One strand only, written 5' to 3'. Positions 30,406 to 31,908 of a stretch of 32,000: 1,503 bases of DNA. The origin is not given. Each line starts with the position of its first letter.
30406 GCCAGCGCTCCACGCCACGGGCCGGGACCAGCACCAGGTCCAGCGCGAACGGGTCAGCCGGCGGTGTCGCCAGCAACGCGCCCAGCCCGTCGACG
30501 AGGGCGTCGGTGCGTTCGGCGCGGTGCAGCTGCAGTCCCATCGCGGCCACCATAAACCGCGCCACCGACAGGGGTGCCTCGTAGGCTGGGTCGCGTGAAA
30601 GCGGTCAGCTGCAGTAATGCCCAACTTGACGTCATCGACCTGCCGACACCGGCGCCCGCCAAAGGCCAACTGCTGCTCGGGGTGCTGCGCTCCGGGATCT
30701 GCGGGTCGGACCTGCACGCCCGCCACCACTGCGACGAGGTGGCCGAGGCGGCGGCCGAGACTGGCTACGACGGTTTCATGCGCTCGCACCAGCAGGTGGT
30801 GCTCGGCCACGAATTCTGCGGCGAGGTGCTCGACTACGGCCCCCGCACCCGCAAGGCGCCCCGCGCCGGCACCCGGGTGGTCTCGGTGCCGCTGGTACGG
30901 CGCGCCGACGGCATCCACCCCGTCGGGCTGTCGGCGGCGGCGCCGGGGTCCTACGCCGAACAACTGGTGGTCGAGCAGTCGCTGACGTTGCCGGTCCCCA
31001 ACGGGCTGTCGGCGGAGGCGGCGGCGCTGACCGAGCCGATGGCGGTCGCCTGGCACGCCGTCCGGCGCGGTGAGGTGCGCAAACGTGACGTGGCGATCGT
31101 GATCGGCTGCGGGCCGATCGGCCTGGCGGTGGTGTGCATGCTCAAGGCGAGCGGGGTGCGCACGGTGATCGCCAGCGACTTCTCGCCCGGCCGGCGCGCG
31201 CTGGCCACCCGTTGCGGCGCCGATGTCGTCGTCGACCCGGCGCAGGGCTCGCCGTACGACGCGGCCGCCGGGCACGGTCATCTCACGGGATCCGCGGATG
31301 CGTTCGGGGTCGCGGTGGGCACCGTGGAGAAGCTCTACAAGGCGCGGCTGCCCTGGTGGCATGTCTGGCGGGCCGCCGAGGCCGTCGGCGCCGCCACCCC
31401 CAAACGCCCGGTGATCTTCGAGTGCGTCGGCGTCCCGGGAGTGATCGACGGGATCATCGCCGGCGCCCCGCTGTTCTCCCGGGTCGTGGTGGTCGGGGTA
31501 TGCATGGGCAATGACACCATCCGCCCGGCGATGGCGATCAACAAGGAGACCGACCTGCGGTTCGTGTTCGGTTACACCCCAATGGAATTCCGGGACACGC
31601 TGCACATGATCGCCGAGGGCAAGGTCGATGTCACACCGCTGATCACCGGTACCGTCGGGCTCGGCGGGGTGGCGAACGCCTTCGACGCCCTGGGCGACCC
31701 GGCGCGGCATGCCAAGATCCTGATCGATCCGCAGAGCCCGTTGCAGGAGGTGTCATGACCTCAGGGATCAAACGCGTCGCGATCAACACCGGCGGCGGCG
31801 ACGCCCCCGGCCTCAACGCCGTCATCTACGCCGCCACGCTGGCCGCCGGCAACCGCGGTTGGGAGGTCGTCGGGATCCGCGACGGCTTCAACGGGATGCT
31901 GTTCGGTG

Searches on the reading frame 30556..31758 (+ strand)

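Call 31: search_protein_families(library=pfam, proteins=[window:30556-31758:+], max_evalue=0.001)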
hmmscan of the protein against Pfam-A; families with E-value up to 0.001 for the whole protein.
window:30556-31758:+ (400 aa): 2 families
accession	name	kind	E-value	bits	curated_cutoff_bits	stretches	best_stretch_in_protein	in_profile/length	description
PF00107.32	ADH_zinc_N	-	4.8e-15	56.1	31.8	2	187-250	1-62/129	Zinc-binding dehydrogenase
PF08240.17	ADH_N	-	7.5e-10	39.4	23.5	1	36-148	2-103/104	Alcohol dehydrogenase GroES-like domain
